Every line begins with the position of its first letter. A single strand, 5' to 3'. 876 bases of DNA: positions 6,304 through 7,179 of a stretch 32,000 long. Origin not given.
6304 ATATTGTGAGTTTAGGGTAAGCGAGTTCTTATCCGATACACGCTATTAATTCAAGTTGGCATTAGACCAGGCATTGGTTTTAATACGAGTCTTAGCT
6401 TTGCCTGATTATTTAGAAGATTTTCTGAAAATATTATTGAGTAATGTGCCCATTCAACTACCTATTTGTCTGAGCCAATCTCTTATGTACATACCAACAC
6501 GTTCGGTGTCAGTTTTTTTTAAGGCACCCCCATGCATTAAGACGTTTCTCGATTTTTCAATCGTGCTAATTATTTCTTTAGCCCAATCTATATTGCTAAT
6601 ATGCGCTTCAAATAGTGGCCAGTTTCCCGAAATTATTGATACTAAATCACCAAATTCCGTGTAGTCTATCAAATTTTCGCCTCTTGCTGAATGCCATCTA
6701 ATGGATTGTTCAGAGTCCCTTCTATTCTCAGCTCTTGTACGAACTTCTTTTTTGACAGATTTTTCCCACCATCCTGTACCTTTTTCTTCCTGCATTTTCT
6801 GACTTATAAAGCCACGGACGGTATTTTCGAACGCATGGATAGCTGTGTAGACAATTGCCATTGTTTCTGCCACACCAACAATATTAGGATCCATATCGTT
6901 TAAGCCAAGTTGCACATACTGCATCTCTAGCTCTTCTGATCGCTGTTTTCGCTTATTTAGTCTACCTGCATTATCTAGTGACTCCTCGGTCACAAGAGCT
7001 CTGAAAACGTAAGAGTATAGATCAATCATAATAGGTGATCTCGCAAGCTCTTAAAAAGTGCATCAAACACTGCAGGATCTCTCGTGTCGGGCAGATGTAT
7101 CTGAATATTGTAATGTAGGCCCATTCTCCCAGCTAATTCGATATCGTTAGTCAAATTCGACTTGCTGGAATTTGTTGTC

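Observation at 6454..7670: Overlapping DUF5343-like + Swt1-like HEPN gene pair: candidate uncharacterised RNA-targeting conflict module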

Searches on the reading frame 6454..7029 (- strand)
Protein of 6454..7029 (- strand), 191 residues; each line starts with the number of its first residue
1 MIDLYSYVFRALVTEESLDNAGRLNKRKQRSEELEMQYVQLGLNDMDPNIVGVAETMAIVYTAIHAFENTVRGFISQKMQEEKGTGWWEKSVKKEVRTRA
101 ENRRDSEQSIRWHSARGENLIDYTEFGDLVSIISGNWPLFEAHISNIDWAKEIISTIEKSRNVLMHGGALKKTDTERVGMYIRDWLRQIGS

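Call 3: search_protein_families(library=pfam, proteins=[window:6454-7029:-], max_evalue=1)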
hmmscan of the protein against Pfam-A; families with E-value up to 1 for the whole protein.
window:6454-7029:- (191 aa): 1 family
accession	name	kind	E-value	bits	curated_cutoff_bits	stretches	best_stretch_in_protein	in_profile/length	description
PF18731.6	HEPN_Swt1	-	4.5e-16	59.6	27.5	1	63-190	2-115/115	Swt1-like HEPN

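Call 4: search_protein_families(library=padloc, proteins=[window:6454-7029:-], max_evalue=1)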
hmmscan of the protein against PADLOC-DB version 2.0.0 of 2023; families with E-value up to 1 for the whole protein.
window:6454-7029:- (191 aa): 3 families
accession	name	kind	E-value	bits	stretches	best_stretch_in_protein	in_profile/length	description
PDLC04592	PDC-M34B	-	1.3e-71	238.2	1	3-190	5-191/192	-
PDLC04590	PDC-M34B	-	6.8e-39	131.1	1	48-189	4-145/147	-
PDLC04591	PDC-M34B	-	2e-33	113.8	1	3-190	7-185/185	-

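Call 5: search_protein_families(library=ncbifam, proteins=[window:6454-7029:-], max_evalue=1)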
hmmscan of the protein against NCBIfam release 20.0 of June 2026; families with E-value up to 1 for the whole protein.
window:6454-7029:- (191 aa): 1 family
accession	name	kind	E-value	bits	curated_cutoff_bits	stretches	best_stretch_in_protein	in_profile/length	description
NF050799.1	TA_anti_VapB_Sulfo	equivalog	0.015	15.9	60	0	146-173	18-45/69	type II toxin-antitoxin system VapB family antitoxin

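Call 20: find_homologous_proteins(query=window:6454-7029:-)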
Query window:6454-7029:- (191 aa): 93 proteins with E <= 0.001 among 138 candidates.
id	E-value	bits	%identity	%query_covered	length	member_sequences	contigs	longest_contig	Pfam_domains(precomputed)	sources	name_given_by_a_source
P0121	1.1e-108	379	87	100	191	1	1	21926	PF18731.7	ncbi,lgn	-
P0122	4.9e-105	367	84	100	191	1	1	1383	PF18731.7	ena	-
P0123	2.0e-103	362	83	100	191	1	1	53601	PF18731.7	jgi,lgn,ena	-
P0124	9.3e-100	350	82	100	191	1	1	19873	PF18731.7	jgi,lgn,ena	-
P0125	5.9e-97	341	80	100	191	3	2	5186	PF18731.7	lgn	-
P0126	1.2e-96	340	80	100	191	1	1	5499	PF18731.7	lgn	-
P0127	5.9e-95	334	79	100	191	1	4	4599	PF18731.7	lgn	-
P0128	6.9e-95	334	76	99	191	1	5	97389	PF18731.7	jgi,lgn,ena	jgi:hypothetical protein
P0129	8.6e-95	334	76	99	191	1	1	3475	PF18731.7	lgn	-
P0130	7.0e-94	331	76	99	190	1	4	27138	PF18731.7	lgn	-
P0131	2.4e-90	319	74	99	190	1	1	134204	PF18731.7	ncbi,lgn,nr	ncbi:MAG: hypothetical protein JWN28_400 [Candidatus Saccharibacteria bacterium]|nr:hypothetical pro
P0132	2.5e-89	316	73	99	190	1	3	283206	PF18731.7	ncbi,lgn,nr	ncbi:MAG TPA: Swt1 family HEPN domain-containing protein [Bacillota bacterium]|nr:Swt1 family HEPN d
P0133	1.3e-88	313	73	99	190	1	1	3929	PF18731.7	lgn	-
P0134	1.1e-86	307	71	99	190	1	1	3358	PF18731.7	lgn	-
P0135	2.3e-84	300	69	99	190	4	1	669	PF18731.7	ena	-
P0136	3.7e-83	296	70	100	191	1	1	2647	PF18731.7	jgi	jgi:hypothetical protein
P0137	2.1e-82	293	67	99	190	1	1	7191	PF18731.7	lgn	-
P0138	5.5e-82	292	68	99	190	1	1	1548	PF18731.7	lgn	-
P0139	5.5e-82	292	67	99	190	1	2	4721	PF18731.7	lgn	-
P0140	5.6e-66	240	58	97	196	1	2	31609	PF18731.7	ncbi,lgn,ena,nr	ncbi:hypothetical protein COB80_00390 [Candidatus Kaiserbacteria bacterium]|nr:MAG: hypothetical pro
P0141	1.2e-64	235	58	98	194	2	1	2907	PF18731.7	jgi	jgi:Swt1-like HEPN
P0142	1.4e-64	235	57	98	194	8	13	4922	PF18731.7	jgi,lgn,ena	-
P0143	4.1e-64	234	55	98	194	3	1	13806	PF18731.7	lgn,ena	-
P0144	1.4e-63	232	54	98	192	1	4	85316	PF18731.7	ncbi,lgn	-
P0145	1.9e-63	231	58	98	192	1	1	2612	PF18731.7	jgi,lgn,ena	-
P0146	2.3e-63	231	58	98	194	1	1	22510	PF18731.7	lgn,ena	-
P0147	2.8e-63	231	57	98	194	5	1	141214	PF18731.7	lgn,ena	-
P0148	4.1e-63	230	54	98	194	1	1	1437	PF18731.7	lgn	-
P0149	4.5e-63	230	56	98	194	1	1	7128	PF18731.7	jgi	jgi:hypothetical protein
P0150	1.3e-62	229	57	98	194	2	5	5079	PF18731.7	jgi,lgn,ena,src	-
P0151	1.8e-62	228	56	98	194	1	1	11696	PF18731.7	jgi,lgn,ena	-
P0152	2.3e-62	228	57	98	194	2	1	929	PF18731.7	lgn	-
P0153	2.9e-62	227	57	98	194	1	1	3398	PF18731.7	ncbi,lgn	-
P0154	3.5e-62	227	54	98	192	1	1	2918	PF18731.7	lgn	-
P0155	4.0e-62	227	56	98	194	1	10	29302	PF18731.7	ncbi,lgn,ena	-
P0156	8.6e-62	226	55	98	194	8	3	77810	PF18731.7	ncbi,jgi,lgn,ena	-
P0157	9.0e-62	226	53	98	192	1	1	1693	PF18731.7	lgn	-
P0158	1.2e-61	226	56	98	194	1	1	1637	PF18731.7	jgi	jgi:hypothetical protein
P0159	3.3e-61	224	54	99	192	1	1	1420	PF18731.7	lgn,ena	-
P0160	4.1e-60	220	54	98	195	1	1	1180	PF18731.7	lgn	-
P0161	5.6e-60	220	53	98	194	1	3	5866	PF18731.7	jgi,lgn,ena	jgi:hypothetical protein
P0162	6.5e-60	220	52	98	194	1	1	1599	PF18731.7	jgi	jgi:hypothetical protein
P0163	1.4e-59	219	56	98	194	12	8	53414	PF18731.7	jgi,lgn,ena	-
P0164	1.5e-59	219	56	98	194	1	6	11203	PF18731.7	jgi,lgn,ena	-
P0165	2.2e-59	218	53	98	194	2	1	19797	PF18731.7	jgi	jgi:hypothetical protein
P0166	2.4e-59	218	53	98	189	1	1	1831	PF18731.7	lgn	-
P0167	8.9e-59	216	55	98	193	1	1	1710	PF18731.7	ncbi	-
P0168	1.2e-58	216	54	99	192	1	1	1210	PF18731.7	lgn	-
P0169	1.2e-58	216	55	98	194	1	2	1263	PF18731.7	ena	-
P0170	4.1e-58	214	51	98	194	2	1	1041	PF18731.7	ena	-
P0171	6.7e-58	213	54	98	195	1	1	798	PF18731.7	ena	-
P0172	7.0e-58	213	53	98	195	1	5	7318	PF18731.7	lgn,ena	-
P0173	2.6e-57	211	53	98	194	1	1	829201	PF18731.7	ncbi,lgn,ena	-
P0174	7.0e-57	210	52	98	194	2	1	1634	PF18731.7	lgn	-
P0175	7.6e-57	210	53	98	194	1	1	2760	PF18731.7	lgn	-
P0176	1.2e-56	209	52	99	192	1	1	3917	PF18731.7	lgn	-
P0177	1.7e-56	209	53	98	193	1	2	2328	PF18731.7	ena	-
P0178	2.3e-56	208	52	98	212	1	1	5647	PF18731.7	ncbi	-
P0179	3.9e-56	208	53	98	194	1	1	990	PF18731.7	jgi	jgi:hypothetical protein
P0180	9.7e-56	206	53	98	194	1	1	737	PF18731.7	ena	-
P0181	1.9e-55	205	53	98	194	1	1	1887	PF18731.7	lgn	-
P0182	1.9e-55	205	53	98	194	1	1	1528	PF18731.7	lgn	-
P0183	3.6e-55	204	52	98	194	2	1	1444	PF18731.7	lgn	-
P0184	5.7e-55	204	52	98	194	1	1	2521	PF18731.7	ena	-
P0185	4.3e-54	201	50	98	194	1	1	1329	PF18731.7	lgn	-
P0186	7.7e-54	200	50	99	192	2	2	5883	PF18731.7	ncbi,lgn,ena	-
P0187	9.1e-54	200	52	98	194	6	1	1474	PF18731.7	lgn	-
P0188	1.4e-53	199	47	98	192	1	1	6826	PF18731.7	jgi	jgi:hypothetical protein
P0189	3.4e-53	198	48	99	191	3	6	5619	PF18731.7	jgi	jgi:hypothetical protein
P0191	5.5e-53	197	47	98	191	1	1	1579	PF18731.7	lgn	-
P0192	9.9e-53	196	50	98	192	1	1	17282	PF18731.7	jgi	-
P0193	2.6e-52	195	50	98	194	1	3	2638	PF18731.7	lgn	-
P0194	2.8e-52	195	48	98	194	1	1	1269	PF18731.7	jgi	jgi:hypothetical protein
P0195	5.8e-52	194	47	98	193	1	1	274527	PF18731.7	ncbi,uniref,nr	ncbi:Swt1 family HEPN domain-containing protein [Winogradskyella ouciana]|uniref:Swt1-like HEPN doma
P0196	6.6e-52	194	47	99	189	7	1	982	PF18731.7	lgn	-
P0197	8.3e-52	193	47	99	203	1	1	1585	PF18731.7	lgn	-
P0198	1.4e-51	193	49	99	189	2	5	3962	PF18731.7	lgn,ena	-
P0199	1.8e-51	192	47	98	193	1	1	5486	PF18731.7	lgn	-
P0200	4.2e-51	191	47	99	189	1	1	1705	PF18731.7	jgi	jgi:Swt1-like HEPN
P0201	6.6e-51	190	48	99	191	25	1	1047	PF18731.7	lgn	-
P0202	2.1e-50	189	54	85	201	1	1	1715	PF18731.7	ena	-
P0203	2.3e-50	189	45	99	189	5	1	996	PF18731.7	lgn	-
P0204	4.3e-50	188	46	98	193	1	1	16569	PF18731.7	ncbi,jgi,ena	jgi:hypothetical protein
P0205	5.9e-50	187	46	98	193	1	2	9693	PF18731.7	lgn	-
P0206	7.2e-50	187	46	98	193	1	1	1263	PF18731.7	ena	-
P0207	7.6e-50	187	46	98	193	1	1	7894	PF18731.7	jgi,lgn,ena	-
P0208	7.9e-50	187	46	98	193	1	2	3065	PF18731.7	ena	-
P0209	1.2e-49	186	46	98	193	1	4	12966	PF18731.7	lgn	-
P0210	1.6e-49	186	46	98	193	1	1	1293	PF18731.7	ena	-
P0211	2.2e-49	186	60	70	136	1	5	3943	PF18731.7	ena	-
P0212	2.1e-46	176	43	99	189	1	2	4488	PF18731.7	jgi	jgi:hypothetical protein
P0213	1.3e-45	173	44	99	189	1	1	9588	PF18731.7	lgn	-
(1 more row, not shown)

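Call 39: predict_structure(alignment_id=A2)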
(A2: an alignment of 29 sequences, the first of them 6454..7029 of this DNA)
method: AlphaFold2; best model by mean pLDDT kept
length: 191 residues; sequences in the alignment: 29
mean_pLDDT: 87.3   pTM: 0.78
mean pLDDT of the five models: 87.3, 87.2, 85.4, 85.2, 84.8
residues with pLDDT >= 90: 138; 70-90: 23; 50-70: 25; < 50: 5
segments of 3 or more residues with pLDDT < 50: none
pLDDT, mean of each block of 10 residues (from residue 1): 51 57 56 89 95 93 95 96 94 97 91 83 96 96 93 97 94 96 91 58
secondary structure, 60 per line:
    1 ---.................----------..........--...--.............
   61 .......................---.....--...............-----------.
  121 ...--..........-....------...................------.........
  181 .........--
elements in order: H4-20 H31-40 H48-83 H87-91 H94-108 H120-123 H126-135 H137-140 H147-165 H172-189

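Call 43: fold_search(model_id=the predicted structure, library=pdb)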
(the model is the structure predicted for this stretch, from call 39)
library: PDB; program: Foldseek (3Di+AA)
matches with E <= 10: 104; with E <= 0.001: 0
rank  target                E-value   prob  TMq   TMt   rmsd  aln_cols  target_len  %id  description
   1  9y6s_8r               7.2e-01  0.16  0.19  0.19  18.0       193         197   13  96-nm repeat of the Leishmania tarentolae doublet microtubule (released 2025-12-17)
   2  4acs_B                7.2e-01  0.14  0.20  0.18  17.5       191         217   12  Crystal structure of mutant GST A2-2 with enhanced catalytic efficiency with azathioprine (released 2011-12-28)
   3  5f3o_A                9.2e-01  0.11  0.19  0.18  17.9       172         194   12  Crystal structure of EhRNaseIII229 from Entamoeba histolytica complexed with Mn2+ (released 2016-12-28)
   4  9ynh_X                1.2e+00  0.08  0.17  0.08  26.4       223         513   12  Full-length human cytoplasmic dynein-1 in phi-like state bound to dynactin-p150glued and LIS1 (released 2026-01-28)
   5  5f3p_A                1.4e+00  0.10  0.19  0.19  18.3       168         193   15  Crystal structure of a noncanonical Dicer protein from Entamoeba histolytica (released 2017-02-08)
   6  9cpc_3R               1.4e+00  0.09  0.17  0.14  37.2       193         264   13  Atomic model of porcine brain ventricles cilia doublet microtubule (48-nm periodicity) (released 2024-10-23)
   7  2l7n_MODEL_1_A        1.6e+00  0.15  0.23  0.25  14.0       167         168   10  Solution Structure of the R5 Domain of Talin (released 2011-12-14)
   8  9cpb_5O               2.3e+00  0.18  0.30  0.22  36.1       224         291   11  Atomic model of bovine Fallopian tube cilia doublet microtubule (48-nm periodicity) (released 2024-10-30)
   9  6tmh_E                2.8e+00  0.07  0.15  0.08  13.5       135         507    7  Cryo-EM structure of Toxoplasma gondii mitochondrial ATP synthase dimer, OSCP/F1/c-ring model (released 2020-12-16)
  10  3mac_A                2.9e+00  0.09  0.22  0.22  11.5       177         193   14  crystal structure of GP41-derived protein complexed with fab 8062 (released 2010-12-08)
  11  3zcj_E                3.2e+00  0.07  0.22  0.22  17.7       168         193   12  Crystal structure of Helicobacter pylori T4SS protein CagL in a tetragonal crystal form with a helical RGD-motif (6 Mo (released 2013-10-09)
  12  3fyq                  3.4e+00  0.08  0.21  0.22  14.8       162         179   10  Structure of Drosophila melanogaster talin IBS2 domain (residues 1981-2168) (released 2009-02-03)
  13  7t2y_A                3.6e+00  0.14  0.23  0.36  10.8       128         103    8  X-ray structure of a designed cold unfolding four helix bundle (released 2022-03-02)
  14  8c5v_C                3.6e+00  0.11  0.22  0.30  11.7       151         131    8  Chemotaxis core signalling unit from E protein lysed E. coli cells (released 2023-09-13)
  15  2hfi_MODEL_1_A        3.6e+00  0.10  0.23  0.31  10.3       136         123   12  Solution NMR Structure of Protein yppE from Bacillus subtilis. Northeast Structural Genomics Consortium Target (released 2006-07-25)
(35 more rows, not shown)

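Call 44: search_solved_structures(query=A2, max_evalue=1, show_alignments=2)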
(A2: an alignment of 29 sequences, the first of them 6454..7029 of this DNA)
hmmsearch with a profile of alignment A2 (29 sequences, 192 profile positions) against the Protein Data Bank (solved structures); distinct sequences matched with E-value up to 1: 1.
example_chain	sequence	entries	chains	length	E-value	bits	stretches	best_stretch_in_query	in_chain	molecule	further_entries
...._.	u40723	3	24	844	0.23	14.3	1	71-144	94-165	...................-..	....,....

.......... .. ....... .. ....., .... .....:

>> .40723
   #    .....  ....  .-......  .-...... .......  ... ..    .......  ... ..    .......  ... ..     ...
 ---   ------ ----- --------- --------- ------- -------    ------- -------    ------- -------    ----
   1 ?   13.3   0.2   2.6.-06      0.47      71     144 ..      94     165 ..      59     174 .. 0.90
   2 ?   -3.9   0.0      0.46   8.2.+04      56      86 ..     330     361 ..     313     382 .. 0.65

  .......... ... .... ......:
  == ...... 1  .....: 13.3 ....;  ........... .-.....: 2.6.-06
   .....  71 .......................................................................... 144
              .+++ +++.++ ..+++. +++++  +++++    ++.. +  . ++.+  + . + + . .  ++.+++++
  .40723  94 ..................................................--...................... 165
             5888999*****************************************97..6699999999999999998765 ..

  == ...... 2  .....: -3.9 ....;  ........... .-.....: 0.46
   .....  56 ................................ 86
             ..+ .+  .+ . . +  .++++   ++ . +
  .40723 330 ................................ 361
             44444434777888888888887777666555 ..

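Call 61: find_encoding_contigs(protein=window:6454-7029:-, flank=6000, max_places=4)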
Protein window:6454-7029:- (191 aa): 12 contigs read that carry it; 4 places shown.
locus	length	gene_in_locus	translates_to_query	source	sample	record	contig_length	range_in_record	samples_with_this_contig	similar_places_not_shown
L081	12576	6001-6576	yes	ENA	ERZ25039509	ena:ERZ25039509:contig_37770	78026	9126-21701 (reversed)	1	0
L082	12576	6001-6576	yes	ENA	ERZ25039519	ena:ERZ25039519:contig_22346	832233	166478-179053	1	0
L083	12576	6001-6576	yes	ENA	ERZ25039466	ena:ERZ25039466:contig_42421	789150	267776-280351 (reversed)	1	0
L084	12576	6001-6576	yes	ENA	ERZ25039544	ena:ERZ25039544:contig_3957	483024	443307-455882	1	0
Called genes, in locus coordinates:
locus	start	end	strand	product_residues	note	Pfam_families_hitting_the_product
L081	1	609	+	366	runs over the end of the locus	PF00989:PAS, PF08448:PAS_4 (weak), PF13426:PAS_9, PF00512:HisKA, PF02518:HATPase_c, PF13581:HATPase_c_2 (weak)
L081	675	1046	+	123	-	PF00072:Response_reg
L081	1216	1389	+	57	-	-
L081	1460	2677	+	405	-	PF02687:FtsX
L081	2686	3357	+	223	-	PF00005:ABC_tran, PF02463:SMC_N (faint), PF13304:AAA_21 (faint)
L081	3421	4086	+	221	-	PF00072:Response_reg, PF00486:Trans_reg_C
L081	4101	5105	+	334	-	PF00512:HisKA, PF02518:HATPase_c, PF13589:HATPase_c_3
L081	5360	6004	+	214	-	PF17278:DUF5343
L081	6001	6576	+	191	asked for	PF18731:HEPN_Swt1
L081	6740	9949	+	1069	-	PF00580:UvrD-helicase, PF13245:AAA_19, PF13361:UvrD_C, PF13538:UvrD_C_2 (faint), PF12705:PDDEXK_1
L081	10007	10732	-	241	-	PF00230:MIP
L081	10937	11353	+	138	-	PF01741:MscL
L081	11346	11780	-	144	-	PF02823:ATP-synt_DE_N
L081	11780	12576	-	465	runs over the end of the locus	PF02874:ATP-synt_ab_N, PF00006:ATP-synt_ab, PF22919:ATP-synt_VA_C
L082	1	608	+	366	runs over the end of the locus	PF00989:PAS, PF08448:PAS_4 (weak), PF13426:PAS_9, PF00512:HisKA, PF02518:HATPase_c, PF13581:HATPase_c_2 (weak)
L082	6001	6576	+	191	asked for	PF18731:HEPN_Swt1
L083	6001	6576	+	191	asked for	PF18731:HEPN_Swt1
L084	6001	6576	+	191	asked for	PF18731:HEPN_Swt1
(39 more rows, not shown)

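Call 64: search_protein_families(library=phrogs, proteins=[window:6454-7029:-], max_evalue=0.1)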
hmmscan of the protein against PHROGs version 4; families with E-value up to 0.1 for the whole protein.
window:6454-7029:- (191 aa): 2 families
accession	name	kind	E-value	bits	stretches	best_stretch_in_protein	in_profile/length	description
phrog_24039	-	unknown function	0.0069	15.8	1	60-174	10-122/780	-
phrog_38793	-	unknown function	0.018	15.1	1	70-121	180-230/320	-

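Call 78: find_encoding_contigs(protein=P0213, flank=4000, max_places=3)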
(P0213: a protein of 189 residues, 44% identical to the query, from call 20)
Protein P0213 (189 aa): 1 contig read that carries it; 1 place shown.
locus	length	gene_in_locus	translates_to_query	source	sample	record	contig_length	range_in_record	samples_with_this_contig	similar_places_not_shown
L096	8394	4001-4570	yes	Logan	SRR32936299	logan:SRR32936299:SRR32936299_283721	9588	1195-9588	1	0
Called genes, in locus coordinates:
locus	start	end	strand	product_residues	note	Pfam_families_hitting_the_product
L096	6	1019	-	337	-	PF18152:DAHP_snth_FXD, PF00793:DAHP_synth_1, PF03102:NeuB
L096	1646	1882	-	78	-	-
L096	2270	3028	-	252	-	PF02585:PIG-L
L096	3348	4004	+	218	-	PF17278:DUF5343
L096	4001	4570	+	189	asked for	PF18731:HEPN_Swt1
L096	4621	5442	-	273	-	PF05721:PhyH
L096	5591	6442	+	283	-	PF00756:Esterase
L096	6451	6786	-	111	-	PF04993:TfoX_N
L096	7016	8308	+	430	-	-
